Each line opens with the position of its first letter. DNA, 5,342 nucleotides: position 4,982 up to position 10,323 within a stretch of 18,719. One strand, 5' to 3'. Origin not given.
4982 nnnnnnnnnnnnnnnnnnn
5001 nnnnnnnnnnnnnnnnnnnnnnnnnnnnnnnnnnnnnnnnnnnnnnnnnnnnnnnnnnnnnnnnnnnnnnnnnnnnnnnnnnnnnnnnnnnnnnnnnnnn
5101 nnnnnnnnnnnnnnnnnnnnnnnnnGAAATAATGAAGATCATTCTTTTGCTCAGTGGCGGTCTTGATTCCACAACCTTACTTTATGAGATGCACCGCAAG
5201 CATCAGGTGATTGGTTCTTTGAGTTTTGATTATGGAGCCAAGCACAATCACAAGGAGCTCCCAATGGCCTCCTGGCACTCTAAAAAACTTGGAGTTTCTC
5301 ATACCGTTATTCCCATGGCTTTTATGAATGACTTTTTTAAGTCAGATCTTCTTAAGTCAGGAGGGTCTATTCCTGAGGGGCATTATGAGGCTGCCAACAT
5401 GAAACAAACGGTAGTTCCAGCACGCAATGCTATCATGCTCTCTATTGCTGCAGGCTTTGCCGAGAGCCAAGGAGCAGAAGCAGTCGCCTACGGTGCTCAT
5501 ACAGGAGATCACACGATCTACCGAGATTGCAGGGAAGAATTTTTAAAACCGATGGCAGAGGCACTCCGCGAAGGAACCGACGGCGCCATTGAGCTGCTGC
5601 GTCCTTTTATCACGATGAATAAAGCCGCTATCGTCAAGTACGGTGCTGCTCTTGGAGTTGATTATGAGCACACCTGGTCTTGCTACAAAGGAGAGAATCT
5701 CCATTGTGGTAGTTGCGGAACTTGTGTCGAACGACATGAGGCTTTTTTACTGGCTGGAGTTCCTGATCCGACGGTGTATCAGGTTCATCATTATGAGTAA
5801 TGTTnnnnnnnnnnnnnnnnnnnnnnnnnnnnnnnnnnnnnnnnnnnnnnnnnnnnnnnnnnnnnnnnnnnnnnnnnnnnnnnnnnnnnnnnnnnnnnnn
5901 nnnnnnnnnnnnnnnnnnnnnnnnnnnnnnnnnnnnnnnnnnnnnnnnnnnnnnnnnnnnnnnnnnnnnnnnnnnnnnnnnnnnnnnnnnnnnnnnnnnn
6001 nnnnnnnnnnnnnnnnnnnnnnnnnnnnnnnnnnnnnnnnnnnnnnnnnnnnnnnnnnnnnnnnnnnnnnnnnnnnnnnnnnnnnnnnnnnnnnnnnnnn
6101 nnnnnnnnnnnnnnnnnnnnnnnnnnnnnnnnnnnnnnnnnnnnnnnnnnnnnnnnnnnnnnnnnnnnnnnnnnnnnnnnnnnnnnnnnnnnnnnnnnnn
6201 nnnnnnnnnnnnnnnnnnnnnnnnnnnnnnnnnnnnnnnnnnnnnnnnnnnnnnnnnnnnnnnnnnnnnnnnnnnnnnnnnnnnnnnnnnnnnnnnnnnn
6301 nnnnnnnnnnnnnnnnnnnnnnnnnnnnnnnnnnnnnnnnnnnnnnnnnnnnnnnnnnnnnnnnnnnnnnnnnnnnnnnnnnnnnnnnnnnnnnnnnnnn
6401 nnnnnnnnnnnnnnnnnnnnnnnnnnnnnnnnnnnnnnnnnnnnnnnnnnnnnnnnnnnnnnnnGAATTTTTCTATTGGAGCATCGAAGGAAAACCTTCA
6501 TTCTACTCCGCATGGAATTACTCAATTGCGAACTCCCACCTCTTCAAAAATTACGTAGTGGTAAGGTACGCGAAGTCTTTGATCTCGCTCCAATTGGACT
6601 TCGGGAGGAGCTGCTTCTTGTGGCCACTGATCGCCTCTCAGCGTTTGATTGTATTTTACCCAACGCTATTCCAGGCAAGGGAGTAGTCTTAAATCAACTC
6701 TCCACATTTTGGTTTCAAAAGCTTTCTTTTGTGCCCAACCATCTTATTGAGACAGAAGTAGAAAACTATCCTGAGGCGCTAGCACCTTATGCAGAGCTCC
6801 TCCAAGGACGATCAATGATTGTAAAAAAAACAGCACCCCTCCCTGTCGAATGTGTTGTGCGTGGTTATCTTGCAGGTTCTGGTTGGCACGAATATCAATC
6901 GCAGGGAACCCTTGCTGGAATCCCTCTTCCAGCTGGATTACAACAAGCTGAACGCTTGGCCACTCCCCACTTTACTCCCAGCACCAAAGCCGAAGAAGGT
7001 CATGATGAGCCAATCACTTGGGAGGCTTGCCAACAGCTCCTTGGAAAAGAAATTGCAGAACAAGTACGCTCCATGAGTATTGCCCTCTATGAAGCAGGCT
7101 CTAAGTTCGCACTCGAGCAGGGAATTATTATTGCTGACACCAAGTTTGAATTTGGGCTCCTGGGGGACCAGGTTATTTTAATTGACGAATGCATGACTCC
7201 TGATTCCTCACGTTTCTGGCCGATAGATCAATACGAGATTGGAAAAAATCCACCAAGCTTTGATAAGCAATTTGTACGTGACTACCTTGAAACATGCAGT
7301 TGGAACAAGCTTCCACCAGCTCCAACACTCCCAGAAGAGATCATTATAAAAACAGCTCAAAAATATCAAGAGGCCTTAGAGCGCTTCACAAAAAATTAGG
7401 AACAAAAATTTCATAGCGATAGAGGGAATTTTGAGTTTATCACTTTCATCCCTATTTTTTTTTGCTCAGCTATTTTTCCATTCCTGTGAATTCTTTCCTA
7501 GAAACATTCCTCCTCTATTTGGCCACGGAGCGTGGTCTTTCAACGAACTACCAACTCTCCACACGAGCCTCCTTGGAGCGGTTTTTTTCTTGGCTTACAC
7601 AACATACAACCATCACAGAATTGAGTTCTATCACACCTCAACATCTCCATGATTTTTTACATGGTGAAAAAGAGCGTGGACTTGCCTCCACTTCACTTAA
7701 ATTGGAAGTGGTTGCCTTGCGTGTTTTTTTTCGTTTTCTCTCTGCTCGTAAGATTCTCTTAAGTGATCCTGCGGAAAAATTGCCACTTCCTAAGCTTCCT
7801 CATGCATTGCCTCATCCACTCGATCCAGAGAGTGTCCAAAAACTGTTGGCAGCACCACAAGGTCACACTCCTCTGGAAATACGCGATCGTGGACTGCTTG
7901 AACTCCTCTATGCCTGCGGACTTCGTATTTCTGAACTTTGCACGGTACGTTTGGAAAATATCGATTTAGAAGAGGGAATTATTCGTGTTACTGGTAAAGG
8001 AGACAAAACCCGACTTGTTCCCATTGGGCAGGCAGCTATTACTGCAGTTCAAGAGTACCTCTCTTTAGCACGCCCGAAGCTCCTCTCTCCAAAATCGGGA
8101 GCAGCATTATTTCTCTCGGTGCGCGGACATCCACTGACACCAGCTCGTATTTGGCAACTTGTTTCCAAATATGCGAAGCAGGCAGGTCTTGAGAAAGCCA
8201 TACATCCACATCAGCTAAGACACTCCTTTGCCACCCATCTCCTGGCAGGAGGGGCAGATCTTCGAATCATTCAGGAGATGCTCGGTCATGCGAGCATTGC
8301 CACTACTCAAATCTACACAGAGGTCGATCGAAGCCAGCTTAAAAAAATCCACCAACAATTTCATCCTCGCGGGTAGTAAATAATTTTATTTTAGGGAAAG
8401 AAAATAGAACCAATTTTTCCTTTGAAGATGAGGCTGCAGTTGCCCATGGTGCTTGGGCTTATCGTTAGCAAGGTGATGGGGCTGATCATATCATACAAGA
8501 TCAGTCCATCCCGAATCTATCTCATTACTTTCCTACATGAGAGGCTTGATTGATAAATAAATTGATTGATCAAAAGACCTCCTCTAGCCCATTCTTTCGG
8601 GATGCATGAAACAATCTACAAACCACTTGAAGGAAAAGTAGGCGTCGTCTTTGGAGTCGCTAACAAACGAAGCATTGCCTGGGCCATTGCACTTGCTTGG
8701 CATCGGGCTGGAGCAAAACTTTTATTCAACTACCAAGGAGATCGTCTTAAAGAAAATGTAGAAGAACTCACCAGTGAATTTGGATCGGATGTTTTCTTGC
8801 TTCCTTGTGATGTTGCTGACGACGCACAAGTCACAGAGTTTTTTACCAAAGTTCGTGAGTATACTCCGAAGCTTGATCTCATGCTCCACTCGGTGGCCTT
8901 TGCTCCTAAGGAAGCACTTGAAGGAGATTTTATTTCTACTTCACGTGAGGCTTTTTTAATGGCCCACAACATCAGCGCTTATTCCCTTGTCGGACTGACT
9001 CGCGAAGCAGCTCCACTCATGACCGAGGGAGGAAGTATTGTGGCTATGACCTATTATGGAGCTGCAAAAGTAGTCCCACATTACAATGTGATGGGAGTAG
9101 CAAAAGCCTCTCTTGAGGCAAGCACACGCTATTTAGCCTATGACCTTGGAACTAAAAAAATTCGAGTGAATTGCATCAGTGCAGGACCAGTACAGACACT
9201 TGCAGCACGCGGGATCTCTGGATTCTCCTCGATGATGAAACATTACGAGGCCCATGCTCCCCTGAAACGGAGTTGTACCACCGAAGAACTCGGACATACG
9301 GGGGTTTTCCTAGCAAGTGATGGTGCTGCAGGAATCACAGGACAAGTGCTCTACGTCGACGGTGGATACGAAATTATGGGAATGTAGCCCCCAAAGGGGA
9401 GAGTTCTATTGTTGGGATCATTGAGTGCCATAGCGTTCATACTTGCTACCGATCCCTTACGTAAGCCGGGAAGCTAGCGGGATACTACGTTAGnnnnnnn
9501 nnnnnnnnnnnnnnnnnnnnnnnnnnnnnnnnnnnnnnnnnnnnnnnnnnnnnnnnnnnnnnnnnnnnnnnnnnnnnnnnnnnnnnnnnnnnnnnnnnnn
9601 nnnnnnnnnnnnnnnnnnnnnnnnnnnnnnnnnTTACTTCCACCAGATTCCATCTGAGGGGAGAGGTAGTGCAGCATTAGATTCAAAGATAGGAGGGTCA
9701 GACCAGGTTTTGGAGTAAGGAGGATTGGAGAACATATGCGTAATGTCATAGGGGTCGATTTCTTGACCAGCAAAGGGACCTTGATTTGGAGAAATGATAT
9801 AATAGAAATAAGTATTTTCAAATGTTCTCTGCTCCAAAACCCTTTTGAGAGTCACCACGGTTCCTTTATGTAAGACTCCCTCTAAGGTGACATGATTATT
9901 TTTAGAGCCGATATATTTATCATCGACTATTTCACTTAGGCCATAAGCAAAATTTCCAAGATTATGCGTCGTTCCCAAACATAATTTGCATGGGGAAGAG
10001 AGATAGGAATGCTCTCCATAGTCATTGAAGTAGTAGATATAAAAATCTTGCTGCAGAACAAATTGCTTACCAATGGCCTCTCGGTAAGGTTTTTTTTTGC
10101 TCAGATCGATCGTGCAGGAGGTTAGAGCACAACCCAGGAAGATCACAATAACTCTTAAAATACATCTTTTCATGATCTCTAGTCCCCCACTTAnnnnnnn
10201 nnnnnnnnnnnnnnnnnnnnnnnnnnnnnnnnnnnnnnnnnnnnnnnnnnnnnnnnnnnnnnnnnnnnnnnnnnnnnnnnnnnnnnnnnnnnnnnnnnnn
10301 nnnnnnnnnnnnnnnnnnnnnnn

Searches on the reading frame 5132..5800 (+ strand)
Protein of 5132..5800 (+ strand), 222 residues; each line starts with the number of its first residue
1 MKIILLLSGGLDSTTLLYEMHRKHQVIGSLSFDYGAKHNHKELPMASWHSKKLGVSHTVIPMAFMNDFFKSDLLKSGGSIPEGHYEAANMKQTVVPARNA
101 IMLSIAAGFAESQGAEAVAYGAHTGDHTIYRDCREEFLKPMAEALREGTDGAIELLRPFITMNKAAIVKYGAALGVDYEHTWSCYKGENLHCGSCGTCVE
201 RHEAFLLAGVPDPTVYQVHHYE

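Call 12: search_protein_families(library=pfam, proteins=[window:5132-5800:+], max_evalue=0.001)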
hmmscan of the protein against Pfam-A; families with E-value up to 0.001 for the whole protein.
window:5132-5800:+ (222 aa): 4 families
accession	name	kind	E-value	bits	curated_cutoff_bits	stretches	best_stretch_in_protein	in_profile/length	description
PF06508.19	QueC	-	2.3e-61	207.4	22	1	2-206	1-207/210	Queuosine biosynthesis protein QueC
PF00733.27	Asn_synthase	-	4.5e-07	30.3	21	1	5-61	22-78/354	Asparagine synthase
PF01171.26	ATP_bind_3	-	4e-06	27.1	27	0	3-41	2-44/182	PP-loop family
PF02568.20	ThiI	-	0.00016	21.8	20.5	0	2-175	5-160/197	Thiamine biosynthesis protein (ThiI)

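Call 85: list_cluster_members(proteins=[window:5132-5797:+, window:4628-5122:+, window:9637-10173:-, window:10194-18539:-, window:3830-4612:+])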
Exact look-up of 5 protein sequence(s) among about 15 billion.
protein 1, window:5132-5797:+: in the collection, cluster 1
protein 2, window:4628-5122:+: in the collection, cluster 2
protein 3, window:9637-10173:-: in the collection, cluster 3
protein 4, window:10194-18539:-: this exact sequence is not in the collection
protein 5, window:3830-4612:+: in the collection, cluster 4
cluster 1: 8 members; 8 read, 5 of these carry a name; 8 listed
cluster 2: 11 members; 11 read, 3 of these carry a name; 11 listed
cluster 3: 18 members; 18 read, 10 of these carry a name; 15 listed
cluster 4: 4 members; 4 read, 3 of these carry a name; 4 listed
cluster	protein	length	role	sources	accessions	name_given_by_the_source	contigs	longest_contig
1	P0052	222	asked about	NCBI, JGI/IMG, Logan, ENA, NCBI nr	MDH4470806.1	MAG: 7-cyano-7-deazaguanine synthase QueC [Verrucomicrobiae bacterium] | 7-cyano-7-deazaguanine synthase | 7-cyano-7-deazaguanine synthase QueC [Verrucomicrobiae bacterium]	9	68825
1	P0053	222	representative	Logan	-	-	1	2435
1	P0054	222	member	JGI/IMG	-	7-cyano-7-deazaguanine synthase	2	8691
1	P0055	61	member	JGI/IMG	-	7-cyano-7-deazaguanine synthase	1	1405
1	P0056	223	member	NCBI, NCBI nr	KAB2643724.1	MAG: 7-cyano-7-deazaguanine synthase QueC [Verrucomicrobia bacterium] | MAG: 7-cyano-7-deazaguanine synthase QueC [Verrucomicrobiota bacterium]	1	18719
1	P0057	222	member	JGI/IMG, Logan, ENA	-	7-cyano-7-deazaguanine synthase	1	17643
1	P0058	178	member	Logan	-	-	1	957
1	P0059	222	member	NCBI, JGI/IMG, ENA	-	-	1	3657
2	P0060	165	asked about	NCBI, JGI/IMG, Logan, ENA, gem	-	-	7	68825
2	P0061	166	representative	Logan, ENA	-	-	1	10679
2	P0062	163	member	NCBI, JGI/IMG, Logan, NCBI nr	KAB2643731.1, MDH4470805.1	MAG: NADPH-dependent 7-cyano-7-deazaguanine reductase QueF [Verrucomicrobia bacterium] | 7-cyano-7-deazaguanine reductase | MAG: NADPH-dependent 7-cyano-7-deazaguanine reductase QueF [Verrucomicrobiota bacterium]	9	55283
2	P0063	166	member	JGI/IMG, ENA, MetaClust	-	7-cyano-7-deazaguanine reductase | \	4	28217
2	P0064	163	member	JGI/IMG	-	7-cyano-7-deazaguanine reductase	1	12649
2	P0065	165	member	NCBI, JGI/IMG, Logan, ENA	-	-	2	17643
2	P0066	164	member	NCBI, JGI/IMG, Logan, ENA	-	-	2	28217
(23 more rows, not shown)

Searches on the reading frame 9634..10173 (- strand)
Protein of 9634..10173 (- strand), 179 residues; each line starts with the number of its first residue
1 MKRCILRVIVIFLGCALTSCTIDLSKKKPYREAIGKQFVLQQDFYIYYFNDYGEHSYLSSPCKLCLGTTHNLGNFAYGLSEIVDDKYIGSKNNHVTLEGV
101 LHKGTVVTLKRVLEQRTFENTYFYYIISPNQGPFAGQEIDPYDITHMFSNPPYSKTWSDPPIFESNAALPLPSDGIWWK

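Call 6: search_protein_families(library=pfam, proteins=[window:9634-10173:-], max_evalue=1)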
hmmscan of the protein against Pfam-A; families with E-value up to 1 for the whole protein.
window:9634-10173:- (179 aa): 0 families

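Call 7: search_protein_families(library=ncbifam, proteins=[window:9634-10173:-], max_evalue=1)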
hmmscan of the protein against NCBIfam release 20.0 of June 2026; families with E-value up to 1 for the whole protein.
window:9634-10173:- (179 aa): 0 families

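Call 15: search_protein_families(library=padloc, proteins=[window:9634-10173:-], max_evalue=1)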
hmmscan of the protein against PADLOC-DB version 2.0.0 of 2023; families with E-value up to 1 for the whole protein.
window:9634-10173:- (179 aa): 0 families

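Call 55: find_homologous_proteins(query=window:9634-10173:-, max_evalue=0.01)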
Query window:9634-10173:- (179 aa): 16 proteins with E <= 0.01 among 23 candidates.
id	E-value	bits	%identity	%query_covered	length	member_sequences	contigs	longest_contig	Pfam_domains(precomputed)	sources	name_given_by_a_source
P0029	6.6e-114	396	96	100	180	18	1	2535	-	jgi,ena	jgi:hypothetical protein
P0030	1.5e-87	310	88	85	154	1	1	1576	-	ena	-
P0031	4.2e-77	276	68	91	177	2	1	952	-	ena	-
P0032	7.5e-77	275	68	91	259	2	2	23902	-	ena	-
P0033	3.7e-68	247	60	96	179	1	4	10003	-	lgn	-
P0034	1.2e-63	232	62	91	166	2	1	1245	-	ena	-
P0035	3.3e-63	231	55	100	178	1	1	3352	-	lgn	-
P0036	3.0e-62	228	66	83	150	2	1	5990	-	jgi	jgi:hypothetical protein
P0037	7.7e-58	213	54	91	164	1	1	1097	-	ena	-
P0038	1.3e-57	212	54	96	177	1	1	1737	-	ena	-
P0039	3.2e-57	211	53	100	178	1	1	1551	-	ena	-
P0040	4.7e-56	207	53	99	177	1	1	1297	-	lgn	-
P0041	7.1e-39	151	47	93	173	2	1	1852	-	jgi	-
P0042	1.2e-31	128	42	92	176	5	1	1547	-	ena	-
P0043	9.9e-29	118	40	98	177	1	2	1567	-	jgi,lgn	-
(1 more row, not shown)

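Call 56: find_encoding_contigs(protein=P0032, flank=6000, max_places=3)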
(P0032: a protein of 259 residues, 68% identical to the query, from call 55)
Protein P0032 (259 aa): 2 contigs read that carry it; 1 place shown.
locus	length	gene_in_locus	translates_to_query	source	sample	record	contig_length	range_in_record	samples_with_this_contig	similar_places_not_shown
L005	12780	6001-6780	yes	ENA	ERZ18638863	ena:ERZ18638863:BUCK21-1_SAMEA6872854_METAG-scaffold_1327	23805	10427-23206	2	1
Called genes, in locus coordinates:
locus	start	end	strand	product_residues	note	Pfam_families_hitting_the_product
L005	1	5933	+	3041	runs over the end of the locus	PF20148:DUF6531, PF25023:TEN_YD-shell, PF05593:RHS_repeat (weak), PF25023:TEN_YD-shell (weak)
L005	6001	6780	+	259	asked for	-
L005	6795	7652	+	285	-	PF00288:GHMP_kinases_N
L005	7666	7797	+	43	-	-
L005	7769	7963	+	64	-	-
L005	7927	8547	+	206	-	-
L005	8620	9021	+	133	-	-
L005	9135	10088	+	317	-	PF01180:DHO_dh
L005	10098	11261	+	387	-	PF00155:Aminotran_1_2, PF01053:Cys_Met_Meta_PP (weak)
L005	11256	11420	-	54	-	-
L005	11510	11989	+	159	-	PF13404:HTH_AsnC-type, PF13412:HTH_24 (faint), PF01037:AsnC_trans_reg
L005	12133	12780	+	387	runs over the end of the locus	PF00155:Aminotran_1_2, PF01053:Cys_Met_Meta_PP, PF01212:Beta_elim_lyase (weak), PF00266:Aminotran_5 (weak), PF01041:DegT_DnrJ_EryC1 (faint)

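Call 57: find_encoding_contigs(protein=P0033, flank=6000, max_places=4)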
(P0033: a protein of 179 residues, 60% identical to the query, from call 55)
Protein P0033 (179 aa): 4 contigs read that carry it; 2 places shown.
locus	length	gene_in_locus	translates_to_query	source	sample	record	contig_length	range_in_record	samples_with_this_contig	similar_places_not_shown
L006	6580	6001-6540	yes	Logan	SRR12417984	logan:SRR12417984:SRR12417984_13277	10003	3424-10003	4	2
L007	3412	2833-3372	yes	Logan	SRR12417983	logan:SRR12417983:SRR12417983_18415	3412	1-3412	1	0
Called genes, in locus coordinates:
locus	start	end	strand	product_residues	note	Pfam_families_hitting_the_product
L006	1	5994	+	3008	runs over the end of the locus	PF17957:Big_7 (weak), PF20148:DUF6531, PF05593:RHS_repeat (weak), PF25023:TEN_YD-shell (weak), PF05593:RHS_repeat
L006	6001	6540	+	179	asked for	-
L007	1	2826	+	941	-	?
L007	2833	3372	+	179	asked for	-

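Call 58: find_encoding_contigs(protein=P0036, flank=6000, max_places=3)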
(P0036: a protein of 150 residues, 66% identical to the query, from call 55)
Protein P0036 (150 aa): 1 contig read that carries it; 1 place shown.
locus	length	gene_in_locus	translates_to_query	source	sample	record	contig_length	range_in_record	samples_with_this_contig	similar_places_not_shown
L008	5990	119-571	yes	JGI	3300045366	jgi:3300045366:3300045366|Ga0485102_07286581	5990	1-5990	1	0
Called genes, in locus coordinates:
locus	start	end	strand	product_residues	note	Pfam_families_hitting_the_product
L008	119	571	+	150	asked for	-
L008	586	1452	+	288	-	PF00288:GHMP_kinases_N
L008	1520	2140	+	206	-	-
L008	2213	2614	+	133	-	-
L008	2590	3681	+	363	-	PF01180:DHO_dh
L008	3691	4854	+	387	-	PF00155:Aminotran_1_2, PF01053:Cys_Met_Meta_PP (weak)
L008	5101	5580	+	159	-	PF13404:HTH_AsnC-type, PF13412:HTH_24 (weak), PF01037:AsnC_trans_reg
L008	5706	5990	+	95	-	?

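Call 81: predict_structure(alignment_id=A3)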
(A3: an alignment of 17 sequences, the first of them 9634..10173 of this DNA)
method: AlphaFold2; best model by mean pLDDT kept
length: 179 residues; sequences in the alignment: 17
mean_pLDDT: 68.2   pTM: 0.62
mean pLDDT of the five models: 68.2, 65.9, 64.9, 64.3, 61.2
residues with pLDDT >= 90: 13; 70-90: 86; 50-70: 46; < 50: 34
segments of 3 or more residues with pLDDT < 50: 19-26, 155-173
pLDDT, mean of each block of 10 residues (from residue 1): 80 61 47 78 83 65 78 55 77 83 87 73 81 91 55 47 38 46
secondary structure, 60 per line:
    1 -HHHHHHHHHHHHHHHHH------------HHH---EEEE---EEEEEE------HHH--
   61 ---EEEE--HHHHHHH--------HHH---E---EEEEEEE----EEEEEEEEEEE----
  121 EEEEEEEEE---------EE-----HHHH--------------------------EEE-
elements in order: H2-18 E37-40 E44-49 E64-67 H70-76 E95-101 E106-116 E121-129 H146-149 E176-178

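Call 83: fold_search(model_id=the predicted structure, library=pdb)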
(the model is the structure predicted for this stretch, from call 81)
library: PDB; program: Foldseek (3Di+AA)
matches with E <= 10: 336; with E <= 0.001: 0
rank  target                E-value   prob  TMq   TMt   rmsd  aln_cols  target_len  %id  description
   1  4xm8                  4.1e-01  0.28  0.24  0.10   9.2       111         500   10  Anthrax toxin lethal factor with ligand-induced binding pocket (released 2015-11-11)
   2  4pkt                  4.6e-01  0.30  0.24  0.10   8.1        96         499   14  Anthrax toxin lethal factor with bound small molecule inhibitor 13 (released 2014-11-12)
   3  2hzs_C                5.8e-01  0.06  0.15  0.14  11.5       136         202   12  Structure of the Mediator head submodule Med8C/18/20 (released 2006-09-12)
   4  5d1s                  6.5e-01  0.21  0.24  0.10   9.1       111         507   10  Anthrax toxin lethal factor with hydroxamic acid inhibitor (released 2015-11-11)
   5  4xm7                  6.5e-01  0.18  0.24  0.10   9.2       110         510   10  Anthrax toxin lethal factor with ligand-induced binding pocket (released 2015-11-11)
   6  3upu_A                6.5e-01  0.12  0.19  0.10   6.6       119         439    9  Crystal structure of the T4 Phage SF1B Helicase Dda (released 2012-06-20)
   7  4xm6                  6.9e-01  0.20  0.24  0.10   9.1       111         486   10  Anthrax toxin lethal factor with ligand-induced binding pocket (released 2015-11-11)
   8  4h0v_A                7.8e-01  0.35  0.16  0.07   3.0        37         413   14  Crystal structure of NAD+-Ia(E378S)-actin complex (released 2013-02-20)
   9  6zxj_H                7.8e-01  0.20  0.25  0.08   7.9       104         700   12  Fully-loaded anthrax lethal toxin in its heptameric pre-pore state, in which the third lethal factor is masked out (PA (released 2020-09-02)
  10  8gme_D                7.8e-01  0.10  0.25  0.13  17.7       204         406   10  Crystal structure of the gp32-Dda-dT17 complex (released 2023-06-28)
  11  2hzm_E                7.8e-01  0.06  0.14  0.13  10.9       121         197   12  Structure of the Mediator head subcomplex Med18/20 (released 2006-09-12)
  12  2wn4                  7.8e-01  0.06  0.16  0.08  16.7       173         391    9  Structural Basis for Substrate Recognition in the Enzymatic Component of ADP-ribosyltransferase Toxin CDTa from Clostrid (released 2009-08-18)
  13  9da7                  8.3e-01  0.21  0.15  0.17   8.9        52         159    4  Human norovirus GII.4 Houston protease in complex with rupintrivir (released 2025-02-19)
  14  3kse_A                8.3e-01  0.09  0.19  0.16  12.0       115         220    9  Unreduced cathepsin L in complex with stefin A (released 2010-12-01)
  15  8ceo_f                8.3e-01  0.06  0.15  0.14  12.6       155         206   13  Yeast RNA polymerase II transcription pre-initiation complex with core Mediator and the +1 nucleosome (released 2023-03-08)
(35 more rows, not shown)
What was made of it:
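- Closest known: T6SS lipase effectors Tle1-Tle4 with Tli immunity proteins. Different: The immunity family is unrelated to any solved fold (call 83).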

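Call 88: search_protein_families(library=pfam, alignment_id=A3, max_evalue=1)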
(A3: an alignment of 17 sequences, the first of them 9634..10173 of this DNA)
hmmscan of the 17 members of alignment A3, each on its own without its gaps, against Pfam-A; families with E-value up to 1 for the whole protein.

A. member 1, window:9634-10173:- (179 aa): 0 families

B. families by the number of members that match (of 17 scanned): 4 families
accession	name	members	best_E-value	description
PF15159.11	PIG-Y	1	0.037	Phosphatidylinositol N-acetylglucosaminyltransferase subunit Y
PF20507.4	DUF6733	1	0.099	Family of unknown function (DUF6733)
PF06374.16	NDUF_C2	1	0.14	NADH-ubiquinone oxidoreductase subunit b14.5b (NDUFC2)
PF24234.1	KH_BICC1_1st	1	0.19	BICC1, first type I KH domain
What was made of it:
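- Closest known: Tox-ABhydrolase-2. Different: Here the partner is an uncatalogued lipoprotein family with no Pfam hit (calls 6, 88).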
